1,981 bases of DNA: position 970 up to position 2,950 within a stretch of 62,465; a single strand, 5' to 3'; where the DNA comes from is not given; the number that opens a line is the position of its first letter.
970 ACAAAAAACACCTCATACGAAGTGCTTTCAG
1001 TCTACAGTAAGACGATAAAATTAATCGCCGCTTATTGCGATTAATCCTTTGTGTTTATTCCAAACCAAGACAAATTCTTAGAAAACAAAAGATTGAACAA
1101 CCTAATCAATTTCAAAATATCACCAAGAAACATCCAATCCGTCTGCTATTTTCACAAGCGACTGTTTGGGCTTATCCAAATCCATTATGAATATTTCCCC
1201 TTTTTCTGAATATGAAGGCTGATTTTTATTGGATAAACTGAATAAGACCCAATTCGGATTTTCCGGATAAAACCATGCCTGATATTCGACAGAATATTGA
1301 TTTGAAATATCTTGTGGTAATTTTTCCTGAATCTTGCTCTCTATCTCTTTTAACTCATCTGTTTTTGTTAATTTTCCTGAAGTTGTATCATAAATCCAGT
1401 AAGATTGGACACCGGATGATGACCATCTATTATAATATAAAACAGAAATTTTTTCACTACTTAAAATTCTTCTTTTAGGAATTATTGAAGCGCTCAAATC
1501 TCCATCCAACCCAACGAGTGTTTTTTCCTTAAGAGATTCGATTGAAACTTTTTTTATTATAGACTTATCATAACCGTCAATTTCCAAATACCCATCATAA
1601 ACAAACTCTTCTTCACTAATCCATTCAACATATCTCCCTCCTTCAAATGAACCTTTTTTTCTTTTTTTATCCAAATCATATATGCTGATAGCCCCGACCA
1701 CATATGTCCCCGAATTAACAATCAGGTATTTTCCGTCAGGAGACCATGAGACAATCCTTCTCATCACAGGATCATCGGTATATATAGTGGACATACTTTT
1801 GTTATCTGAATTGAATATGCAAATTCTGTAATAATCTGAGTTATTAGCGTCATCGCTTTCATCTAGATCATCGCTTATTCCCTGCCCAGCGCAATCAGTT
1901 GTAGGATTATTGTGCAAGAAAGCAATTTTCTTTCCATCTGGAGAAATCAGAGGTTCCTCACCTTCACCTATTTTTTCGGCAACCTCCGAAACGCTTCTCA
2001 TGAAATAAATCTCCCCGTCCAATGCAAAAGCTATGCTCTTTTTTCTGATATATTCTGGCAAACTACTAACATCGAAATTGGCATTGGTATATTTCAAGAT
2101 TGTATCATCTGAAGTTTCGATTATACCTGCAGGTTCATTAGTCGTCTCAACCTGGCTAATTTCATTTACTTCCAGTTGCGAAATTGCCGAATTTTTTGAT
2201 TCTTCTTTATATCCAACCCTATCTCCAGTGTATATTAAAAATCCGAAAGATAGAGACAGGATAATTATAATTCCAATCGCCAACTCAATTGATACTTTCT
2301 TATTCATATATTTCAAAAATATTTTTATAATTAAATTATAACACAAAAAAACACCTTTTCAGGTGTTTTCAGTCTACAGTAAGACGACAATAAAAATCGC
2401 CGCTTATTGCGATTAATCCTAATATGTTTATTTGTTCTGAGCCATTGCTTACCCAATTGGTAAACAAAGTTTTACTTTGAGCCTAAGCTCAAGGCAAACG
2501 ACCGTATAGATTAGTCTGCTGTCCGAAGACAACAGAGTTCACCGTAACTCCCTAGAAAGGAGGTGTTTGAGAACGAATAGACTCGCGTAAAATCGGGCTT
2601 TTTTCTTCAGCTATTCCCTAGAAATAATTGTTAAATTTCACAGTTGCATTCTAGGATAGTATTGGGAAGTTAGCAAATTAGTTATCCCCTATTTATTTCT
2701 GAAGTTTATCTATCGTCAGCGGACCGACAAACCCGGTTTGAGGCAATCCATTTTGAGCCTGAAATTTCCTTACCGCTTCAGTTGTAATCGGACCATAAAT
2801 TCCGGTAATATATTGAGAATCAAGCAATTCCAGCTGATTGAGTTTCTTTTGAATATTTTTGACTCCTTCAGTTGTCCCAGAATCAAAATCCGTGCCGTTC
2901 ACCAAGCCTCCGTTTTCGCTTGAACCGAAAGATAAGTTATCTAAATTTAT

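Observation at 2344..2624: Orphan anti-Shine-Dalgarno plus multi-hairpin segment resembling a 16S rRNA 3' end/trailer, with no 16S gene upstream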

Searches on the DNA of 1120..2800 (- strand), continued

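Call 92: search_rna_families(sources=[L153, L155, L156, L154], threshold=gathering)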
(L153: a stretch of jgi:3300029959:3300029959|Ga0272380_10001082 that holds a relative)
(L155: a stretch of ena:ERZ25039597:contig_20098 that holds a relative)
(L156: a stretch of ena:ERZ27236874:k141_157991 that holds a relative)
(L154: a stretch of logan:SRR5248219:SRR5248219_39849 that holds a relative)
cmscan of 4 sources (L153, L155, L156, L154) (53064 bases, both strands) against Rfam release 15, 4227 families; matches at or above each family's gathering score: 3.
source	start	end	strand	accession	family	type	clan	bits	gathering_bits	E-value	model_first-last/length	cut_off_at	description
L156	3378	4871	+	RF00177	SSU_rRNA_bacteria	Gene; rRNA;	CL00111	1421.6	50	0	1-1533/1533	no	Bacterial small subunit ribosomal RNA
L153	4813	6464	+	RF00177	SSU_rRNA_bacteria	Gene; rRNA;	CL00111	1417.3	50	0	1-1533/1533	no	Bacterial small subunit ribosomal RNA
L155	1948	3452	+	RF00177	SSU_rRNA_bacteria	Gene; rRNA;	CL00111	1370.1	50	0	1-1533/1533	no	Bacterial small subunit ribosomal RNA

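Call 101: search_rna_families(sources=[L121, L143, L127, L146], threshold=gathering)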
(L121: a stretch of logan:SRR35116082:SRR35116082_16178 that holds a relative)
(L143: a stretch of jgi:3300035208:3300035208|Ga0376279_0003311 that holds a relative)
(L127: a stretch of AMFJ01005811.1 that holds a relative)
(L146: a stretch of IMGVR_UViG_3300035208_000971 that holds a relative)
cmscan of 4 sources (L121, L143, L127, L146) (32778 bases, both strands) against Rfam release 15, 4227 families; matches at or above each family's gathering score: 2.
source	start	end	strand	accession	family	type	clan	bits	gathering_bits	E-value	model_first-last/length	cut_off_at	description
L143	4671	4742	-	RF00005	tRNA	Gene; tRNA;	CL00001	75.7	29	4.3e-15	1-71/71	no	tRNA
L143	4539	4610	-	RF00005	tRNA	Gene; tRNA;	CL00001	67.3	29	8.9e-13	1-71/71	no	tRNA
